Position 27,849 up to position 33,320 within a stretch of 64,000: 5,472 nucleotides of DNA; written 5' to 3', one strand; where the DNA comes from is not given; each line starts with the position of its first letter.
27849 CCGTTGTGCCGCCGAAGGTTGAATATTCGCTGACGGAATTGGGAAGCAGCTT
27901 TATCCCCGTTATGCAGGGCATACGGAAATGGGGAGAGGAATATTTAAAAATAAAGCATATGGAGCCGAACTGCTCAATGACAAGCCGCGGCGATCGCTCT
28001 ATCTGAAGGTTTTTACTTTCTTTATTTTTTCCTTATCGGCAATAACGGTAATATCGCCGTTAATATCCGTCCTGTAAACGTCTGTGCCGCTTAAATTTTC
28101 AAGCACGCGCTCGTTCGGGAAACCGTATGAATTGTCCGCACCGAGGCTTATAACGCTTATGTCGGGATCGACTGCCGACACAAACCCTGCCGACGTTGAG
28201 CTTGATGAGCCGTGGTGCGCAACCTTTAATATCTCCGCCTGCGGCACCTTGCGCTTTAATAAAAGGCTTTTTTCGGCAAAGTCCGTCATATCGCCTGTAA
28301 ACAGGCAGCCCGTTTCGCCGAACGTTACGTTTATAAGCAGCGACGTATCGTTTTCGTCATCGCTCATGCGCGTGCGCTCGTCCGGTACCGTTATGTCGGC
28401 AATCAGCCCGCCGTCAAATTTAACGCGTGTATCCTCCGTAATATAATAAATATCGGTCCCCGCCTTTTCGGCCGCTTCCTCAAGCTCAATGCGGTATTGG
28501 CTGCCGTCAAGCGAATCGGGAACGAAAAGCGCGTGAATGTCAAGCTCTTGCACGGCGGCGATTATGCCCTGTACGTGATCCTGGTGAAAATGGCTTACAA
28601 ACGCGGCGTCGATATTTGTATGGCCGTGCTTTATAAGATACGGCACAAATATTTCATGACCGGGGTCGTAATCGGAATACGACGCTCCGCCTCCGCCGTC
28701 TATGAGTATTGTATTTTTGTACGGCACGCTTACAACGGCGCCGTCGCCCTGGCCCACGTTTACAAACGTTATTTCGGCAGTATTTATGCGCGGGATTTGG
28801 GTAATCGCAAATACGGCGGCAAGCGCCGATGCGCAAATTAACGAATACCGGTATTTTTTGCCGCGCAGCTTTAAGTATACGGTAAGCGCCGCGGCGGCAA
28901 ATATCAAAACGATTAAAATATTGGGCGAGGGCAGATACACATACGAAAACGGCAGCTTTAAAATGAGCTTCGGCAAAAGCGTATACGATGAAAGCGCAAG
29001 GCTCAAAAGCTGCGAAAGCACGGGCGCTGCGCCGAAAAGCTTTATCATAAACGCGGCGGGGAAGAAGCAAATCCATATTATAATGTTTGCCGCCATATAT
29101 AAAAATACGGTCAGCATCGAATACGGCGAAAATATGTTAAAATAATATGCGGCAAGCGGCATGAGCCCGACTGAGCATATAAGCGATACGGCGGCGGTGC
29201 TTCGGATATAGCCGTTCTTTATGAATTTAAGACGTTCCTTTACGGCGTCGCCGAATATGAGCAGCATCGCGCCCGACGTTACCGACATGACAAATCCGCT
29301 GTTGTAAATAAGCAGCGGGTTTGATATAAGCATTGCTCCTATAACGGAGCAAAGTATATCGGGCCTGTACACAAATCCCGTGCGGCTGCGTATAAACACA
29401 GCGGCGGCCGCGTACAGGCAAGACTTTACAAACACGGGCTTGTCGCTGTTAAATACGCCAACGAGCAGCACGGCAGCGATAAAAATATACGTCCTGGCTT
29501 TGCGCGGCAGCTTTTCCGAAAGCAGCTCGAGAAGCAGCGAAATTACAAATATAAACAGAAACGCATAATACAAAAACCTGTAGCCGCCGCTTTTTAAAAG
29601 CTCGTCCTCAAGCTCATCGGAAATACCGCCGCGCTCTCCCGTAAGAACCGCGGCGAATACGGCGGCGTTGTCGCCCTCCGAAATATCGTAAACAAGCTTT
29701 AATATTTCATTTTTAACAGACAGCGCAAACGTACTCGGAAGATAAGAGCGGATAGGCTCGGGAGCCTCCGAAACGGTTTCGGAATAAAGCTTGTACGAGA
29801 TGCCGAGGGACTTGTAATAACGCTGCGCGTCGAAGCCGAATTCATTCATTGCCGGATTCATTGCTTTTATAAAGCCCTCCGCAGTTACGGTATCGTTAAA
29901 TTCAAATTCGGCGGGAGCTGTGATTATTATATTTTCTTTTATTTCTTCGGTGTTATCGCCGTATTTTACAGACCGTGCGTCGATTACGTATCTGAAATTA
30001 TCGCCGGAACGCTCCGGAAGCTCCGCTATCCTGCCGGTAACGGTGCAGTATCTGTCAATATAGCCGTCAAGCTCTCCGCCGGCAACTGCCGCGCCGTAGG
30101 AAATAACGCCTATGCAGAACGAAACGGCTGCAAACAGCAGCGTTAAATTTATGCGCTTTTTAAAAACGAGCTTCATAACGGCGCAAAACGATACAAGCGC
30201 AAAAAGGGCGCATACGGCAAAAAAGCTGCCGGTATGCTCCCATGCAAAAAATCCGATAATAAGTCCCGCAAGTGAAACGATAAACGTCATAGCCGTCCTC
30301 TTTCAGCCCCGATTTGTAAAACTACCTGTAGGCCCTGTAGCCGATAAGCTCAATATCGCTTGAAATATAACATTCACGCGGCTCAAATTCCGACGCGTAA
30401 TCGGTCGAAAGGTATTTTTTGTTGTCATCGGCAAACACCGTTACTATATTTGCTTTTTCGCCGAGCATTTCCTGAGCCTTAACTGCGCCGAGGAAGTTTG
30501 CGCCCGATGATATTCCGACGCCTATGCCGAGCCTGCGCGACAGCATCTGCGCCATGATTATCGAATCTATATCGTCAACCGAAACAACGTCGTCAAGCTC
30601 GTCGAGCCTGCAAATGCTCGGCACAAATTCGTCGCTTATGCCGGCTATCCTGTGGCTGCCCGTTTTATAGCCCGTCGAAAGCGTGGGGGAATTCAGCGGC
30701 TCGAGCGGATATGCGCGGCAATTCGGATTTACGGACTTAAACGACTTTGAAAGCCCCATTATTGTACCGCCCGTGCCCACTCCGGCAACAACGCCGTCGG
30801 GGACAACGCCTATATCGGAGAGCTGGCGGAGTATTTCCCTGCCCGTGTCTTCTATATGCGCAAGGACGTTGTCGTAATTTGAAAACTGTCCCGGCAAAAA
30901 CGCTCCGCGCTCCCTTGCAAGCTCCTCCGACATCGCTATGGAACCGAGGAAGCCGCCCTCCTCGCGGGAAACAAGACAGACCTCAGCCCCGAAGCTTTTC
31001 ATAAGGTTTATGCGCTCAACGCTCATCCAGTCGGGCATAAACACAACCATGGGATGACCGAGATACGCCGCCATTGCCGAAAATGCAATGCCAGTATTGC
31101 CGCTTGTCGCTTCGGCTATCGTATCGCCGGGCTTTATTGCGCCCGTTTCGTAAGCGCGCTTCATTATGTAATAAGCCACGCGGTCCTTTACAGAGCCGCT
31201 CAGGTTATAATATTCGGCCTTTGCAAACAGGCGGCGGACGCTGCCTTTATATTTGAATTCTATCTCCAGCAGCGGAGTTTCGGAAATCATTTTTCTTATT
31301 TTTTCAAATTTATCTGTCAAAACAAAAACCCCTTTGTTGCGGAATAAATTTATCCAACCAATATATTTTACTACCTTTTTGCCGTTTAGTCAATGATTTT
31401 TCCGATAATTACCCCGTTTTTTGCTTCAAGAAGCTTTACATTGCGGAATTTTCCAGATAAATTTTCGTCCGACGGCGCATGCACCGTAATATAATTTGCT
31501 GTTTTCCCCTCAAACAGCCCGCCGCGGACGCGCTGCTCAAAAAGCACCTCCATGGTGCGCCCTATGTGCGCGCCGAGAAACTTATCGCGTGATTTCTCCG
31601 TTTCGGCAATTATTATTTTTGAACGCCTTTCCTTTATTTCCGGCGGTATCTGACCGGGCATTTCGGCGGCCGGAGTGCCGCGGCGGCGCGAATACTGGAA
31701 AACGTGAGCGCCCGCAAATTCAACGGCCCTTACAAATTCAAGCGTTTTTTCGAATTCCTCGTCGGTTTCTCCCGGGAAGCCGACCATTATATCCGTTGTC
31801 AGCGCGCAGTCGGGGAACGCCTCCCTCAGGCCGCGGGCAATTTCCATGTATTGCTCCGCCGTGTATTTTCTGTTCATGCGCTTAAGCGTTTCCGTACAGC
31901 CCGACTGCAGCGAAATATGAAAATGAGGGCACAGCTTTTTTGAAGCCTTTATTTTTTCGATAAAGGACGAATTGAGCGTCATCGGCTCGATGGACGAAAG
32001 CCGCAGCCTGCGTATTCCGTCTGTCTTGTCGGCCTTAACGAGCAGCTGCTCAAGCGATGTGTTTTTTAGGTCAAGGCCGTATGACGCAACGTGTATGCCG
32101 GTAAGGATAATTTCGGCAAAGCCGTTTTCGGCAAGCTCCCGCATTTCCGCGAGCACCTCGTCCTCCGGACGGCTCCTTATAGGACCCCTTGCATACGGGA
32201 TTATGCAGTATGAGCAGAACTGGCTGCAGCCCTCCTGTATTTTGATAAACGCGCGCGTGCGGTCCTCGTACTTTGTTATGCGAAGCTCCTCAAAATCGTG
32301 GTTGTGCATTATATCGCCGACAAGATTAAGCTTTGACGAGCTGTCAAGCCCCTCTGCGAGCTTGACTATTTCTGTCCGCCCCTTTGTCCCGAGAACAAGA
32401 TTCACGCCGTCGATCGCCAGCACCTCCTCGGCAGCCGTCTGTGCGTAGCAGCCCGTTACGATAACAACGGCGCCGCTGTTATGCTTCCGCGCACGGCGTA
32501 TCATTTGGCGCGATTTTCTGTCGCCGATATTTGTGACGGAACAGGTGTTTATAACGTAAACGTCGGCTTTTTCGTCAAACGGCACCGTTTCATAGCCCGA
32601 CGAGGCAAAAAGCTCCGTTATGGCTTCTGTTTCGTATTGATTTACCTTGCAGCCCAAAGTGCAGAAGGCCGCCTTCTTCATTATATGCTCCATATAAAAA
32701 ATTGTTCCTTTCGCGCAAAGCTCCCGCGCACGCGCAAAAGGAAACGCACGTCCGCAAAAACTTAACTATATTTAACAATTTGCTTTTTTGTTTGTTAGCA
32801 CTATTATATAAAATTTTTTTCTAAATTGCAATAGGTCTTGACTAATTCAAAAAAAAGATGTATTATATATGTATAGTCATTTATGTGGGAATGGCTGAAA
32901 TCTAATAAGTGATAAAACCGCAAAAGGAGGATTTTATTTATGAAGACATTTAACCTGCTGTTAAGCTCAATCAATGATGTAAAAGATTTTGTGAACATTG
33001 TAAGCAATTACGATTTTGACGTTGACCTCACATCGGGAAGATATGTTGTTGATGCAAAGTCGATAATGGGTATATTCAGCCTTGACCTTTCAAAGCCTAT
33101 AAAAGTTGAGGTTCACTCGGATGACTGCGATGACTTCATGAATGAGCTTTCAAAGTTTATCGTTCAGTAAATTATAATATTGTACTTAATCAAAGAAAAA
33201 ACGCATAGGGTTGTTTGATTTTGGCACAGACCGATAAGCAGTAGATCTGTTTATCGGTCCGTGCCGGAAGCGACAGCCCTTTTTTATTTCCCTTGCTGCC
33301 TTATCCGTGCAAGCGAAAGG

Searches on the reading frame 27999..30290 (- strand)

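Call 75: search_protein_families(library=pfam, proteins=[window:27999-30290:-], max_evalue=0.00001)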
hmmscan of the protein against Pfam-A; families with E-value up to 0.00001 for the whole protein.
window:27999-30290:- (763 aa): 3 families
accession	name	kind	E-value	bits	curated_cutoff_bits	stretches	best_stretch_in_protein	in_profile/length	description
PF13567.11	DUF4131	-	5.9e-20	72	31.6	1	23-173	7-162/165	Domain of unknown function (DUF4131)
PF03772.21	Competence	-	1.3e-17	64.5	23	1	216-475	2-267/270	Competence protein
PF00753.33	Lactamase_B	-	3.7e-10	40.5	22.7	1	525-717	15-195/196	Metallo-beta-lactamase superfamily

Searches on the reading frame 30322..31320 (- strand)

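Call 75: search_protein_families(library=pfam, proteins=[window:30322-31320:-], max_evalue=0.00001)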
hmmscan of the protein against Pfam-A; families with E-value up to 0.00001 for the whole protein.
window:30322-31320:- (332 aa): 1 family
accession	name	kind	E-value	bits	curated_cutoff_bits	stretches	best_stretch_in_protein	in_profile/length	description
PF00291.31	PALP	-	3.6e-66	223.9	35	1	10-298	3-295/295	Pyridoxal-phosphate dependent enzyme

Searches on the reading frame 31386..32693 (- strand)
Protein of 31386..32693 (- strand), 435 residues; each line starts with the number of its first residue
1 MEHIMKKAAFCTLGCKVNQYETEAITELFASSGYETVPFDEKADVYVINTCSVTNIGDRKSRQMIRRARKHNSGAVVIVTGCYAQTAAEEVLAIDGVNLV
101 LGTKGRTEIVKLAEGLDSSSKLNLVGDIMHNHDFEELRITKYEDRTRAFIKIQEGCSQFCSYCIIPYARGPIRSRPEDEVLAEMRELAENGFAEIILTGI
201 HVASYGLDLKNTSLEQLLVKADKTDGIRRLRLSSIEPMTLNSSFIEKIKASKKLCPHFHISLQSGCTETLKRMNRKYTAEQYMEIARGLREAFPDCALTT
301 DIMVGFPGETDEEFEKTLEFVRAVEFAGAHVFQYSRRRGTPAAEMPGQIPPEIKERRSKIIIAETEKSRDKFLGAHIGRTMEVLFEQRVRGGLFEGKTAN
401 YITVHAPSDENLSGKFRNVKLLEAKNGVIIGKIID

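Call 75: search_protein_families(library=pfam, proteins=[window:31386-32693:-], max_evalue=0.00001)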
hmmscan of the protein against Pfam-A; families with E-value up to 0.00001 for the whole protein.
window:31386-32693:- (435 aa): 2 families
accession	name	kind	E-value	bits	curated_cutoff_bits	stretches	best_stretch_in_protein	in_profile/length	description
PF04055.27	Radical_SAM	-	9.8e-32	110.8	29.5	1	150-321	1-166/166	Radical SAM superfamily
PF00919.26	UPF0004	-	8.9e-28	96.6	27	1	7-102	1-98/98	Uncharacterized protein family UPF0004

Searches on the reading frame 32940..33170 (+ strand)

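Call 76: search_protein_families(library=pfam, proteins=[window:32940-33170:+], max_evalue=0.00001)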
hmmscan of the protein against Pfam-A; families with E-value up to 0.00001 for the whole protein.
window:32940-33170:+ (76 aa): 1 family
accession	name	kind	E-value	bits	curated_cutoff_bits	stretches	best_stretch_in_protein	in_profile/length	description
PF00381.24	PTS-HPr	-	1.2e-07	32.1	23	1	16-74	20-79/81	PTS HPr component phosphorylation site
